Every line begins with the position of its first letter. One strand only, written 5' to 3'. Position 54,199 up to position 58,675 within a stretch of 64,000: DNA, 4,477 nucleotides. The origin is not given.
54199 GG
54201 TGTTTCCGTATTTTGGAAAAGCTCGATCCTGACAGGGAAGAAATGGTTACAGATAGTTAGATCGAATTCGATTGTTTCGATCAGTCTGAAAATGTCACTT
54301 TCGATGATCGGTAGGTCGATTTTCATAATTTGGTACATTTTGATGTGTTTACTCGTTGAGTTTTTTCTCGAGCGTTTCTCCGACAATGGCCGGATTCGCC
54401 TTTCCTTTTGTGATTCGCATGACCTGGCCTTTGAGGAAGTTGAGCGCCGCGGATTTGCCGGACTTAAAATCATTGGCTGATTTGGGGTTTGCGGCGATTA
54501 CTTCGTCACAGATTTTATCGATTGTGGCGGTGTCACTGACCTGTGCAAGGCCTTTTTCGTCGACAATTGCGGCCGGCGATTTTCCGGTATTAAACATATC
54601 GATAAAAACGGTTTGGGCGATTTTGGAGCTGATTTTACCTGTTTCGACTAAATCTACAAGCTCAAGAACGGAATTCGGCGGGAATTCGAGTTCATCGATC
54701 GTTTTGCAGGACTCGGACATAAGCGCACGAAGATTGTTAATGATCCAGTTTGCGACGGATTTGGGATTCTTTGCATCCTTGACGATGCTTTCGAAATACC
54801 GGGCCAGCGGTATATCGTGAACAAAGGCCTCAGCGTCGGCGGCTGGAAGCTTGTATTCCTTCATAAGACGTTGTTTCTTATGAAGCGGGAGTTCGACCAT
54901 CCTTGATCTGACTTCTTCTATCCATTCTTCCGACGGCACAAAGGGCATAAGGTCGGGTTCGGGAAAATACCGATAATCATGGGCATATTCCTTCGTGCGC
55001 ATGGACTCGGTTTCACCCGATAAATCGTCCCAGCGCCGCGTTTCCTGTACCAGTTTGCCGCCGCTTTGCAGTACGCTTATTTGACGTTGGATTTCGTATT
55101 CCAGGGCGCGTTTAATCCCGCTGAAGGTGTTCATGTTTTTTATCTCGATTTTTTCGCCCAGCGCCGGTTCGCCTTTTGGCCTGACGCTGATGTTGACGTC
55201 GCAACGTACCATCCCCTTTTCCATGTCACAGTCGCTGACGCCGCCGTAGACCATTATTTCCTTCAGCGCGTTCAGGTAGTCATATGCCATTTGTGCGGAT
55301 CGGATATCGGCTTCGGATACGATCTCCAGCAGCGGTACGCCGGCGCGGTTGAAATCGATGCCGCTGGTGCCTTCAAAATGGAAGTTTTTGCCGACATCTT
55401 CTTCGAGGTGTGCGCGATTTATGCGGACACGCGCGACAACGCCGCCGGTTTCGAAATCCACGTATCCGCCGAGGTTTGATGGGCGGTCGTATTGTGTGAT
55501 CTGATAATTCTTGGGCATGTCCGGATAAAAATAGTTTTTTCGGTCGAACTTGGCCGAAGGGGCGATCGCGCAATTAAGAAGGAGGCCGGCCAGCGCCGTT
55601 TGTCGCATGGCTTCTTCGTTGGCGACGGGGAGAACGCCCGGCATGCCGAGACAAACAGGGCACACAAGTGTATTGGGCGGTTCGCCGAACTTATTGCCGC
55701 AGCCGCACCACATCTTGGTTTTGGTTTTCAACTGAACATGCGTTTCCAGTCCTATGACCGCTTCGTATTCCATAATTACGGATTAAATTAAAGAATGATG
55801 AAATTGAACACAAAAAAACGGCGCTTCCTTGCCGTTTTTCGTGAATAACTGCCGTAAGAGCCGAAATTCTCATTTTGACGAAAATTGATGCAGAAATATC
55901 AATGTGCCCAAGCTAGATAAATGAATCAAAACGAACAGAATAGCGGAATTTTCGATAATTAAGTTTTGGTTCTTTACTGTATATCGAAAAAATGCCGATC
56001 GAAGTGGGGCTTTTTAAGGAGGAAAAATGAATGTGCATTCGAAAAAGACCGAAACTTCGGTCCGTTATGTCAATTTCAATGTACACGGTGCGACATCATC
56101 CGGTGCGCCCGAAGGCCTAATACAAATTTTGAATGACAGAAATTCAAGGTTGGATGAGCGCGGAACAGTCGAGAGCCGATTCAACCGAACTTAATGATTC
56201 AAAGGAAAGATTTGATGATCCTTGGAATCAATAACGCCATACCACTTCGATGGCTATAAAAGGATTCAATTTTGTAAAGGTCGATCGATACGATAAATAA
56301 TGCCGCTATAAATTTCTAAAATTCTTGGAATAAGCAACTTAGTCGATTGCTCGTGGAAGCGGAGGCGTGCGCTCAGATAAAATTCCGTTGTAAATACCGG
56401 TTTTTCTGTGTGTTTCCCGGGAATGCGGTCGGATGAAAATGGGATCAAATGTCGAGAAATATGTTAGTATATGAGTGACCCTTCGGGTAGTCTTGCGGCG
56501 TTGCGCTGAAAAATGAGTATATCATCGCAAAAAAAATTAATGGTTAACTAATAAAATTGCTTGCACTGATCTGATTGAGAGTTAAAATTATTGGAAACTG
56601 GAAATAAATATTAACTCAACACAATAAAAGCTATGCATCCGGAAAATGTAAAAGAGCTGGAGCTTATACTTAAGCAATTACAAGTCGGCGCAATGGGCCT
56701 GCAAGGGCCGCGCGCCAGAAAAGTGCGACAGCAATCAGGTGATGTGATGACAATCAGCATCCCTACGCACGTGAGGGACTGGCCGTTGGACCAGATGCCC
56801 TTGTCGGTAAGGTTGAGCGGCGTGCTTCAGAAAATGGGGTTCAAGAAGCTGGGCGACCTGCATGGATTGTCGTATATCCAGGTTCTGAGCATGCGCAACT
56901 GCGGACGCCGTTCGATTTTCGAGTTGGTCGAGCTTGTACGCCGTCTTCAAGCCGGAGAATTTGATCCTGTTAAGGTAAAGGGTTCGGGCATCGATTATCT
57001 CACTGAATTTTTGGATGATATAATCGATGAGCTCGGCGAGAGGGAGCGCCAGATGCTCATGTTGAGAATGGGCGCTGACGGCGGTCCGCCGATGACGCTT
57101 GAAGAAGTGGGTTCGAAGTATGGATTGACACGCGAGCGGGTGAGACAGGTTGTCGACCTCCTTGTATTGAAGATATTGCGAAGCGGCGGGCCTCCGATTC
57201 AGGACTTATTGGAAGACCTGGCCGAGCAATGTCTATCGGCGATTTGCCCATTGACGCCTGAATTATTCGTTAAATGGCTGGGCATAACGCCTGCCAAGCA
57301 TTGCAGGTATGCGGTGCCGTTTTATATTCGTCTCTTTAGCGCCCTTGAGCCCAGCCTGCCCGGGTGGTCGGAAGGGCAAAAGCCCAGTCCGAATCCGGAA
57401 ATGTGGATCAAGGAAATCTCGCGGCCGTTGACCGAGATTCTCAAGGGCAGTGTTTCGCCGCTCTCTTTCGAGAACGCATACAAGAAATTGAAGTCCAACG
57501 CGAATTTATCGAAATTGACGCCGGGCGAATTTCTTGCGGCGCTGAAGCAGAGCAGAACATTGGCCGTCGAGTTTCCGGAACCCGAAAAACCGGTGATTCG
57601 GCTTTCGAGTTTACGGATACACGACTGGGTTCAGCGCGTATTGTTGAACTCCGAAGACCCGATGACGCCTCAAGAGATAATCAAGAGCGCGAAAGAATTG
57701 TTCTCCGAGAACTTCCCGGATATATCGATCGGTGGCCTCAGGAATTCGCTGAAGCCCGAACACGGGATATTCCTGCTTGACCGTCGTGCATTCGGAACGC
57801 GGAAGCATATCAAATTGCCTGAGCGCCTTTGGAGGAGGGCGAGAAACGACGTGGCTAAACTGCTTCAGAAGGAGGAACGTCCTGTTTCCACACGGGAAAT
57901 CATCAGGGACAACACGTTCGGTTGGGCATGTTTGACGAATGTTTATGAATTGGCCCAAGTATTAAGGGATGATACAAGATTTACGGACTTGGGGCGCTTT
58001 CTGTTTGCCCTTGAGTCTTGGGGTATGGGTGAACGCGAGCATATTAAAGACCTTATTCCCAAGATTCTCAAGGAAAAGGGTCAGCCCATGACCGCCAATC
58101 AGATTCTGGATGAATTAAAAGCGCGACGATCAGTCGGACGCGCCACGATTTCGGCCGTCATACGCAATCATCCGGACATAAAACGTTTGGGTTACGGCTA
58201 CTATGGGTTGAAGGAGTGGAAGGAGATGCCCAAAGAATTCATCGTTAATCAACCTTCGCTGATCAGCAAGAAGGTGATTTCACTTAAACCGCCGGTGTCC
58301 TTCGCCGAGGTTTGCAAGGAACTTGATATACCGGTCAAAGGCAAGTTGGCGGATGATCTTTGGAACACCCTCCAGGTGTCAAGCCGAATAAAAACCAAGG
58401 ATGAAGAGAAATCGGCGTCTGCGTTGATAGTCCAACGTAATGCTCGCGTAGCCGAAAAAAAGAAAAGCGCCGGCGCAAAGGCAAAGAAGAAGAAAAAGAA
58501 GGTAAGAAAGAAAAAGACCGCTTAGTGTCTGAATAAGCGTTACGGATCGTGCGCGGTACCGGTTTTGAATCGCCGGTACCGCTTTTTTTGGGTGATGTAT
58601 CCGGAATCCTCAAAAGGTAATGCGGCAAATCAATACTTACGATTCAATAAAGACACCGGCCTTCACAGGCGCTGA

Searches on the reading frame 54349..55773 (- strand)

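Call 48: search_protein_families(library=pfam, proteins=[window:54349-55773:-], max_evalue=0.00001)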
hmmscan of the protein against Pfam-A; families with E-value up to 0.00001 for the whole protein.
window:54349-55773:- (474 aa): 2 families
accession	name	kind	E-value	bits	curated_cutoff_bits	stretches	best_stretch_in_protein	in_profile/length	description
PF02934.20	GatB_N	-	3.6e-112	374.5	23.4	1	6-286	2-277/277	GatB/GatE catalytic domain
PF02637.23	GatB_Yqey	-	1.9e-48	164.5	27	1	325-472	1-148/148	GatB domain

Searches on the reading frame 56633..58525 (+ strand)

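Call 3: search_protein_families(library=pfam, proteins=[window:56633-58525:+], max_evalue=0.1)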
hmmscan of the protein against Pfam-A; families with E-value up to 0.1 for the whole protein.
window:56633-58525:+ (630 aa): 8 families
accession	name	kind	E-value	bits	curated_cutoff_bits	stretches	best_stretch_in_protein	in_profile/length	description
PF04545.22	Sigma70_r4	-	2.5e-10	40.2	24.1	1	131-173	2-40/50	Sigma-70, region 4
PF03118.21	RNA_pol_A_CTD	-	5.5e-06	26.5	23.8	1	49-101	12-64/67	Bacterial RNA polymerase, alpha chain C terminal domain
PF05066.19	HARE-HTH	-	0.00026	21.7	25.9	0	472-498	4-30/71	HB1, ASXL, restriction endonuclease HTH domain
PF02186.21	TFIIE_beta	-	0.00028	21.5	28.1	0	479-516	12-49/66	TFIIE beta subunit core domain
PF23159.1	WH_Rok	-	0.003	18.1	27.6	1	477-524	7-58/58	Repressor Rok winged helix domain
PF07106.19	TBPIP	-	0.0051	17.2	22.8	0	472-512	3-41/62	TBPIP/Hop2 winged helix domain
PF21476.4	PF0610-like_N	-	0.023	15.4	33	0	337-352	9-23/50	PF0610-like, N-terminal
PF08100.18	Dimerisation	-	0.041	14.1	25.6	0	475-498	30-53/93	O-methyltransferase dimerisation domain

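Call 4: search_protein_families(library=ncbifam, proteins=[window:56633-58525:+], max_evalue=0.1)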
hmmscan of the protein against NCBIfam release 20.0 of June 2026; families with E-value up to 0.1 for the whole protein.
window:56633-58525:+ (630 aa): 29 families (the best 25 are shown)
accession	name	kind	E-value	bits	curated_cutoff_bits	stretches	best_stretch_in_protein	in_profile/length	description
NF041931.2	MzaA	equivalog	1.3e-13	50.7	800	1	109-183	632-702/726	MZA anti-phage system associated sigma-70 family RNA polymerase sigma factor MzaA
NF006666.0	PRK09210.1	equivalog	4.5e-12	46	572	1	121-183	296-357/370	RNA polymerase sigma factor RpoD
NF004208.0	PRK05658.1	equivalog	7.2e-10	38.5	555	1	123-173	558-608/631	RNA polymerase sigma factor RpoD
TIGR02393.1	RpoD_Cterm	equivalog_domain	9.1e-10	38.5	354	1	122-175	165-218/238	RNA polymerase sigma factor RpoD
NF005920.0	PRK07921.1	subfamily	9.7e-10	37.9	464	1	127-185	260-317/328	RNA polymerase sigma factor SigB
NF005643.0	PRK07406.1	equivalog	1.7e-09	37.2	500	1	122-174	324-376/397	RNA polymerase sigma factor RpoD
NF004561.0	PRK05901.1-3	equivalog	2e-09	37.1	582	1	122-173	464-515/537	RNA polymerase sigma factor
NF004560.0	PRK05901.1-1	equivalog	2.8e-09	36.6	711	1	121-173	442-494/516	RNA polymerase sigma factor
TIGR02394.1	rpoS_proteo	equivalog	3.2e-09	36.7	378.7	1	123-174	212-263/285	RNA polymerase sigma factor RpoS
NF004562.0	PRK05901.1-4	equivalog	5.7e-09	35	779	1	118-174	477-533/571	RNA polymerase sigma factor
TIGR02997.1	Sig70-cyanoRpoD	subfamily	1.8e-08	34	384.5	1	121-174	237-290/298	RNA polymerase sigma factor, RpoD/SigA family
NF004207.0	PRK05657.1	equivalog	2.6e-08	33.6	394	1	123-173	255-305/329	RNA polymerase sigma factor RpoS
NF005642.0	PRK07405.1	subfamily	6.5e-08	32.1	524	1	124-183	248-306/318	RNA polymerase sigma factor SigD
TIGR02937.1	sigma70-ECF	superfamily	2.8e-07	30.3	42.9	1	125-181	109-161/165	sigma-70 family RNA polymerase sigma factor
NF005785.0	PRK07598.1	equivalog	4.9e-07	28.9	554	1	123-175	340-392/415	RNA polymerase sigma factor SigC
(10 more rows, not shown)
